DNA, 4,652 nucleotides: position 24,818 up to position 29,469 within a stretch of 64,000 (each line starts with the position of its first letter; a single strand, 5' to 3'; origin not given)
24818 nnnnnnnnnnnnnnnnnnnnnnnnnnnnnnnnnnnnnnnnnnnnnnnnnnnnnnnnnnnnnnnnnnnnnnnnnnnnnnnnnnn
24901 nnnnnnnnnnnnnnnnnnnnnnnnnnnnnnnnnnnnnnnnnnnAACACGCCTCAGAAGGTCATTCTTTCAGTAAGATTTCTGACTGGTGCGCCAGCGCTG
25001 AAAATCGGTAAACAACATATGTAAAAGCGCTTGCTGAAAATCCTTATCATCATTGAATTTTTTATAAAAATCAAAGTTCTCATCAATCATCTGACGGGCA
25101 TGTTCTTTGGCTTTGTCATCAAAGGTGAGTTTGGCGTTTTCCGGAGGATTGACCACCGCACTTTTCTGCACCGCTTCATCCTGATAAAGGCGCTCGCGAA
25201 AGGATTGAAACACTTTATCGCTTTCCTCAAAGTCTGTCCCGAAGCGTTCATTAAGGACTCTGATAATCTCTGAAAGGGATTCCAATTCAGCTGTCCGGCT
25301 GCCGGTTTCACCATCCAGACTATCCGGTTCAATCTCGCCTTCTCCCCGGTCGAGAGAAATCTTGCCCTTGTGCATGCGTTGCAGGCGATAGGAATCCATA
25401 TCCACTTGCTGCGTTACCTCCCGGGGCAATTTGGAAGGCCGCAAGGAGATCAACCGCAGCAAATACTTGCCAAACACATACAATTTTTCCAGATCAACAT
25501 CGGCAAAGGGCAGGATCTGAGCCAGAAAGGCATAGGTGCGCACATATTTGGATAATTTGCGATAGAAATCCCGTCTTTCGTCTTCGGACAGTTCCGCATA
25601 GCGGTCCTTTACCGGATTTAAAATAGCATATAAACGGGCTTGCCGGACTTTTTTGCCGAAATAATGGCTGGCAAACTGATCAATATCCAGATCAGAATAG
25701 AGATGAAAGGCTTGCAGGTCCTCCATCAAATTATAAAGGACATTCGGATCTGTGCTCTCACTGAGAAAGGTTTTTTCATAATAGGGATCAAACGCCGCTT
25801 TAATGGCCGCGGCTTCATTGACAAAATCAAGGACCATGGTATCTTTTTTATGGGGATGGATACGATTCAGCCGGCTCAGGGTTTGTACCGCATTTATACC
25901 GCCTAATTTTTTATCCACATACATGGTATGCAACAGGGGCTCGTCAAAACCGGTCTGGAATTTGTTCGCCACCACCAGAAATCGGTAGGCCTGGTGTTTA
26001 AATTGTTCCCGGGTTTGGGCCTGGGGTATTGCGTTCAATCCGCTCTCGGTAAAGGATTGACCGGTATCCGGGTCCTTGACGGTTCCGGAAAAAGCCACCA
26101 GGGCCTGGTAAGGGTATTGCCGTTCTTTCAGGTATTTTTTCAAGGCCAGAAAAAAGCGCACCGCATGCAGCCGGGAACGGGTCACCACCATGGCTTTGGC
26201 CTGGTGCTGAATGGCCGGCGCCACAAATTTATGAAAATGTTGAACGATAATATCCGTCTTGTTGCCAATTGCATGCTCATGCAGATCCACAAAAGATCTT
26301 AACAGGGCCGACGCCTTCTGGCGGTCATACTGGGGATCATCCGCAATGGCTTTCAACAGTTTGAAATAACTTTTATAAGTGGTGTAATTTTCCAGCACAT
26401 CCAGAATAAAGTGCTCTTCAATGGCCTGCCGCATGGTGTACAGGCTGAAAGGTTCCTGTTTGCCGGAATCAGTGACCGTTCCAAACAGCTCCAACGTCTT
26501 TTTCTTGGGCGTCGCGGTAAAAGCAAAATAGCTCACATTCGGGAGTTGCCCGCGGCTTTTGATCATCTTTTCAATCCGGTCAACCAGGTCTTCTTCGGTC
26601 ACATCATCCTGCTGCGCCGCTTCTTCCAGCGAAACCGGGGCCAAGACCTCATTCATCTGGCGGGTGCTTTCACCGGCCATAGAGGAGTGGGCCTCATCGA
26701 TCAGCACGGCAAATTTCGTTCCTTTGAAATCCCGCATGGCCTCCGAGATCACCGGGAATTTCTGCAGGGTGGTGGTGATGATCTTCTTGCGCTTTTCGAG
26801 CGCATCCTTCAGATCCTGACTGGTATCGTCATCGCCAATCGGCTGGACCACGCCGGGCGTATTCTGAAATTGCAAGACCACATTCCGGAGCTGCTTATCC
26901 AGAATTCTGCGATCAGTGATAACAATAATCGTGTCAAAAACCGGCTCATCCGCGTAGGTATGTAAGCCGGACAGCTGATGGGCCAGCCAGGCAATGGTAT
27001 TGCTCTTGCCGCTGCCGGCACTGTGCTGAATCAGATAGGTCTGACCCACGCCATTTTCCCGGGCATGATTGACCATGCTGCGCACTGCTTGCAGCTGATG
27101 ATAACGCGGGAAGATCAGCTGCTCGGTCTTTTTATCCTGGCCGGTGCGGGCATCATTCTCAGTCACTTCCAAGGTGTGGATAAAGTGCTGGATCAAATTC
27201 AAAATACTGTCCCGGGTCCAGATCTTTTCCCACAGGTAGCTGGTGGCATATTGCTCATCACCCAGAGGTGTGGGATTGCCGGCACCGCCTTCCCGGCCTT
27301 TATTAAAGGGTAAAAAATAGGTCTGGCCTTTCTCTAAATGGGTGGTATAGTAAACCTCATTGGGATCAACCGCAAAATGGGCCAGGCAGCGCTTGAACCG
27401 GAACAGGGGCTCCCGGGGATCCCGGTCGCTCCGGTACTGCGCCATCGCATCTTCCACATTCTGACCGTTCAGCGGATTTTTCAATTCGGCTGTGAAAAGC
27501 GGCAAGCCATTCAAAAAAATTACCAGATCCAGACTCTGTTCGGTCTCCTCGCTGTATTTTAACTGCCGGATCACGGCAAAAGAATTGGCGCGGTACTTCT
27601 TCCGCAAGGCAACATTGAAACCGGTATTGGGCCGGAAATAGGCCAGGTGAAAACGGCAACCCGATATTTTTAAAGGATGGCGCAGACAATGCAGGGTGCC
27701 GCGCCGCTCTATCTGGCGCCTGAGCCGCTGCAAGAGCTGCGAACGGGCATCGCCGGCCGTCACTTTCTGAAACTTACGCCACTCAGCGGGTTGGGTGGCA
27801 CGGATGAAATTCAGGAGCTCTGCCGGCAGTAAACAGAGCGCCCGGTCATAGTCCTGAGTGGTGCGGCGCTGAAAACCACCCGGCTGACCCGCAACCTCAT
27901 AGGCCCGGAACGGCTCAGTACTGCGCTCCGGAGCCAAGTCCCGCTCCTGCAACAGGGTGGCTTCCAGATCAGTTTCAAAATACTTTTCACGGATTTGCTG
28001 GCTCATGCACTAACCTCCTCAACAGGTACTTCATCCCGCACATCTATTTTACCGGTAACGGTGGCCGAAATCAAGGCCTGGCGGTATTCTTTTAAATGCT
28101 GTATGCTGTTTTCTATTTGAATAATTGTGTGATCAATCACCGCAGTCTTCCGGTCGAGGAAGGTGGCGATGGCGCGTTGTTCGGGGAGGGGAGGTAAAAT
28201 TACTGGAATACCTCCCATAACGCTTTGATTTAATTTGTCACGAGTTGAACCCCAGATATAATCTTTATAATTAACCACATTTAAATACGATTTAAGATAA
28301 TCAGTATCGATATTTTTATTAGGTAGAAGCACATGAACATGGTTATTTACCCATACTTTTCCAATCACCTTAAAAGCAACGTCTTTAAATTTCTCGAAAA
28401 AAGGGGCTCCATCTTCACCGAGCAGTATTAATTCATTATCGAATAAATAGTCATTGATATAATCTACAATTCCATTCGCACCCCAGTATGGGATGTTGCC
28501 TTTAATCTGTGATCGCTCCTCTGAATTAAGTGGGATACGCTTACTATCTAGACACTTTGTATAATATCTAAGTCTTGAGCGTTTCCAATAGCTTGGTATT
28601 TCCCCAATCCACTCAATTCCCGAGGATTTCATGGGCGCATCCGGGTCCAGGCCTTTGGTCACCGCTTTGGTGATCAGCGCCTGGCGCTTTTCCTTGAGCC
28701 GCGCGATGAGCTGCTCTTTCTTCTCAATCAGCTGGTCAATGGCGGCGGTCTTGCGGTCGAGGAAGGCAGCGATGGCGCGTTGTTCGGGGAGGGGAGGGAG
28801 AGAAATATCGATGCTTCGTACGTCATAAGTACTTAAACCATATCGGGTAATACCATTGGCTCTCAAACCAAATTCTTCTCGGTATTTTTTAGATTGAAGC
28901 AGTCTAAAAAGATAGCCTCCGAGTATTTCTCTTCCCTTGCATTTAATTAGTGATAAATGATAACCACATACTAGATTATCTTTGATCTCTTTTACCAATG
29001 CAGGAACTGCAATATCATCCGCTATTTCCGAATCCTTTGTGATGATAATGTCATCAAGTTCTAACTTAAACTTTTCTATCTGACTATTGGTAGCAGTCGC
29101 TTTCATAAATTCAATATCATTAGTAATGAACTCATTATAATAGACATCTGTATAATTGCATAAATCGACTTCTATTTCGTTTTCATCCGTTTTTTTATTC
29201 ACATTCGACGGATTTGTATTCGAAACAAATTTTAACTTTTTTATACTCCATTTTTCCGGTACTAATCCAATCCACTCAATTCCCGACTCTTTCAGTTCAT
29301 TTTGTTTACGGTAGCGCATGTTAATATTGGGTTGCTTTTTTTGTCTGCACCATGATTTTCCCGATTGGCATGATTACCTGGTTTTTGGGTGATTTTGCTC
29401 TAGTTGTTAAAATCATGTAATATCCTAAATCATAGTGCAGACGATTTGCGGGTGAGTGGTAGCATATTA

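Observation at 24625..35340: Complete type I R-M operon bracketed by 164-bp near-identical direct repeats, with no integrase or transposase: a candidate repeat-mediated mobile R-M unit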

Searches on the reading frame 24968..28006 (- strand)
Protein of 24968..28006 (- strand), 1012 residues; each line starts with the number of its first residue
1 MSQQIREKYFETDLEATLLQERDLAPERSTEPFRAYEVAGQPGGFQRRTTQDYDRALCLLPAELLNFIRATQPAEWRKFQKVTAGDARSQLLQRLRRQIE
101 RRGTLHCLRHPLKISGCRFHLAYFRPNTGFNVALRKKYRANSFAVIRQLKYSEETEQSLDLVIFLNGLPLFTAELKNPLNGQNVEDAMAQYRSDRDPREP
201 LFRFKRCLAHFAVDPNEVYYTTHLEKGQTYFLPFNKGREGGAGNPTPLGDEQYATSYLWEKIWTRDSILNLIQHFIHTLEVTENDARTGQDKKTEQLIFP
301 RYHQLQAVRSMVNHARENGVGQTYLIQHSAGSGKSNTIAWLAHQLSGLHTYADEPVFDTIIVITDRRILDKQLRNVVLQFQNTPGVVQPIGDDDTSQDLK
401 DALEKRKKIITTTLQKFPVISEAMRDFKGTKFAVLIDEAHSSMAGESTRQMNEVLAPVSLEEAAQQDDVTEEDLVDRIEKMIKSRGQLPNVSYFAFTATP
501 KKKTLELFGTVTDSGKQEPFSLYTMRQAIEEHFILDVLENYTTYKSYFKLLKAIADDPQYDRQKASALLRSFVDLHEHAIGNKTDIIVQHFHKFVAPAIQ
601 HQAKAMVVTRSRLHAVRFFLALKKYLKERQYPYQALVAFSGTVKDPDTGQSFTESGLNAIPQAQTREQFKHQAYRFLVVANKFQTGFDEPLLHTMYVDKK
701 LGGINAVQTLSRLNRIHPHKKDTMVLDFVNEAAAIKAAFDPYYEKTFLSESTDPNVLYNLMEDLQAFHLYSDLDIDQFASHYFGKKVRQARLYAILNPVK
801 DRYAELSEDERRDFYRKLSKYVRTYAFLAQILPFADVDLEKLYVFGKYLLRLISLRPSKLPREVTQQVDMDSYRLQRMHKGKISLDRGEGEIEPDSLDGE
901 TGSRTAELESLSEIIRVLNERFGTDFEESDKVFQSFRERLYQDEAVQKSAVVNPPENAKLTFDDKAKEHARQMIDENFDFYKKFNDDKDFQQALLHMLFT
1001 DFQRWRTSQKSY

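Call 5: search_protein_families(library=pfam, proteins=[window:24968-28006:-])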
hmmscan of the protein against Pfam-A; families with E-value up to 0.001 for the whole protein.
window:24968-28006:- (1012 aa): 5 families
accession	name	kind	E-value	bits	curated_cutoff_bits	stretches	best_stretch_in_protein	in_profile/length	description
PF18766.7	SWI2_SNF2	-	4.6e-26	92.3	26.7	1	303-538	1-189/221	SWI2/SNF2 ATPase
PF04313.20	HSDR_N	-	5e-18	66.1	25.1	1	87-226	42-195/198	Type I restriction enzyme R protein N terminus (HSDR_N)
PF04851.21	ResIII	-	1.4e-14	54.8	22.5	1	300-456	4-151/164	Type III restriction enzyme, res subunit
PF22679.2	T1R_D3-like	-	2.8e-14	54.3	27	1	668-723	92-150/158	Type I restriction enzyme subunit R domain 3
PF00270.35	DEAD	-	5.5e-07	29.9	26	1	321-504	14-163/167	DEAD/DEAH box helicase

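Call 15: find_encoding_contigs(protein=window:24968-28006:-, flank=10000, max_places=10)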
Protein window:24968-28006:- (1012 aa): 2 contigs read that carry it; 2 places shown.
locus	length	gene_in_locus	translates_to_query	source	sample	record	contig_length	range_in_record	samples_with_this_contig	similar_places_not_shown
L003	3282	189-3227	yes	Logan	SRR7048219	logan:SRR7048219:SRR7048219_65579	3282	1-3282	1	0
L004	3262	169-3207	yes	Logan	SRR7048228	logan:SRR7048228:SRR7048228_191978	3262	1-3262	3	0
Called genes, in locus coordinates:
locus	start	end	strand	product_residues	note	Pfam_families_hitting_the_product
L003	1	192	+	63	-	?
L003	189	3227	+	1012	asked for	PF04313:HSDR_N, PF00270:DEAD (weak), PF04851:ResIII, PF18766:SWI2_SNF2, PF22679:T1R_D3-like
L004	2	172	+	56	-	?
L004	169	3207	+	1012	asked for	PF04313:HSDR_N, PF00270:DEAD (weak), PF04851:ResIII, PF18766:SWI2_SNF2, PF22679:T1R_D3-like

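Call 62: search_protein_families(library=padloc, proteins=[window:24968-28006:-], max_evalue=0.00001)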
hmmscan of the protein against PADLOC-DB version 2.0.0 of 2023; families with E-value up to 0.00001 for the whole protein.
window:24968-28006:- (1012 aa): 5 families
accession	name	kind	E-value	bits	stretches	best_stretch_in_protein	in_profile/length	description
PDLC03040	REase_I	-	2.9e-41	139.3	1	139-797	115-747/1029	Type I restriction enzyme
PDLC03048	REase_I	-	3.1e-28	96.4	2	135-453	95-394/976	Type I restriction enzyme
PDLC03041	REase_I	-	1.2e-18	64.5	2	291-456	304-474/1099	Type I restriction enzyme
PDLC03044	REase_I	-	1.2e-15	54.6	2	136-510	112-439/1034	Type I restriction enzyme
PDLC03046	REase_I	-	1.2e-09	34.7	1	668-729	668-729/1025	Type I restriction enzyme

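Call 63: search_protein_families(library=ncbifam, proteins=[window:24968-28006:-], max_evalue=0.00001)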
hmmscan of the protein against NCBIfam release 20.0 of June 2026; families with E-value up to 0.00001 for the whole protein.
window:24968-28006:- (1012 aa): 1 family
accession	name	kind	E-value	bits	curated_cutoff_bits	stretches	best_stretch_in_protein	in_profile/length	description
TIGR00348.1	hsdR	subfamily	4.6e-60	203.9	284.55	1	136-746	101-672/674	HsdR family type I site-specific deoxyribonuclease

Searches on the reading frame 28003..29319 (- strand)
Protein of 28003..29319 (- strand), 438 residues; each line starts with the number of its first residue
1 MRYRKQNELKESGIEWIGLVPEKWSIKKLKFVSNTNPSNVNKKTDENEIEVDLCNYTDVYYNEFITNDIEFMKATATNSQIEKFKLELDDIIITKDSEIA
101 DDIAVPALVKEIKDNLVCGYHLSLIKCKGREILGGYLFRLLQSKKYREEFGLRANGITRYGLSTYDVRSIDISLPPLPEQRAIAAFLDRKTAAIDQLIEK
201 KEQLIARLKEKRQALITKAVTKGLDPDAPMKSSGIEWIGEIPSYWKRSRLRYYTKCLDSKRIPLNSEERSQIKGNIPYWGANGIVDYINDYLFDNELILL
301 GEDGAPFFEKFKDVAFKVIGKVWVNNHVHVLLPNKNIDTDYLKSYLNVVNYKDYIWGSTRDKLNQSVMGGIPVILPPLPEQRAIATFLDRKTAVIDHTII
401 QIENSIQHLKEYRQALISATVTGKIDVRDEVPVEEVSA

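Call 5: search_protein_families(library=pfam, proteins=[window:28003-29319:-])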
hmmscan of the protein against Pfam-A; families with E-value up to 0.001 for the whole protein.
window:28003-29319:- (438 aa): 1 family
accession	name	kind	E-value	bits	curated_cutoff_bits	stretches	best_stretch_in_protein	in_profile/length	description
PF01420.25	Methylase_S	-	5.7e-27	95.4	22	2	259-404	17-164/168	Type I restriction modification DNA specificity domain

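Call 62: search_protein_families(library=padloc, proteins=[window:28003-29319:-], max_evalue=0.00001)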
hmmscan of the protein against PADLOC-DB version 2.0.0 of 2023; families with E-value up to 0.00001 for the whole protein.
window:28003-29319:- (438 aa): 115 families (the best 25 are shown)
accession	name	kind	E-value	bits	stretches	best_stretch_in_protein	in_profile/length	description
PDLC03072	Specificity_I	-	1.9e-106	354.8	3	162-287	154-276/448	Type I specificity subunit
PDLC03105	Specificity_I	-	1.8e-103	345.4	1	1-432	2-442/448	Type I specificity subunit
PDLC03073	Specificity_I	-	5.8e-103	343.4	1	8-430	2-433/437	Type I specificity subunit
PDLC03090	Specificity_I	-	1.1e-81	273.4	2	5-279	3-270/434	Type I specificity subunit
PDLC03070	Specificity_I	-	1.3e-68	229.9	2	20-251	10-239/435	Type I specificity subunit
PDLC03147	Specificity_I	-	6.4e-56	188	3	180-257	162-239/431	Type I specificity subunit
PDLC03083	Specificity_I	-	6.7e-56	187.8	1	7-428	288-708/717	Type I specificity subunit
PDLC03191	Specificity_I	-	1.8e-50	170.5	2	6-254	11-250/436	Type I specificity subunit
PDLC03174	Specificity_I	-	4.3e-49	165.6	3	172-258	171-257/468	Type I specificity subunit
PDLC03142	Specificity_I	-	3.4e-46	156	2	155-249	176-270/483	Type I specificity subunit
PDLC03162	Specificity_I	-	5.9e-45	151.8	2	120-303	100-274/431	Type I specificity subunit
PDLC03165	Specificity_I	-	3.2e-42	143.4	1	15-417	12-406/411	Type I specificity subunit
PDLC03170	Specificity_I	-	9.1e-42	141.3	1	23-231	3-207/437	Type I specificity subunit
PDLC03189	Specificity_I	-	3.4e-40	136.3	3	7-219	209-412/459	Type I specificity subunit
PDLC03169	Specificity_I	-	1.2e-39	135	3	20-219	217-414/461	Type I specificity subunit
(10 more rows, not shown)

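Call 63: search_protein_families(library=ncbifam, proteins=[window:28003-29319:-], max_evalue=0.00001)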
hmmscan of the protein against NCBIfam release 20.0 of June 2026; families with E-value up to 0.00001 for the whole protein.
window:28003-29319:- (438 aa): 1 family
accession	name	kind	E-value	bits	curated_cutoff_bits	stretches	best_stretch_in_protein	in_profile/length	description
NF007278.0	PRK09737.1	equivalog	2.1e-27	96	662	2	18-249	4-225/461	type I restriction-modification system specificity subunit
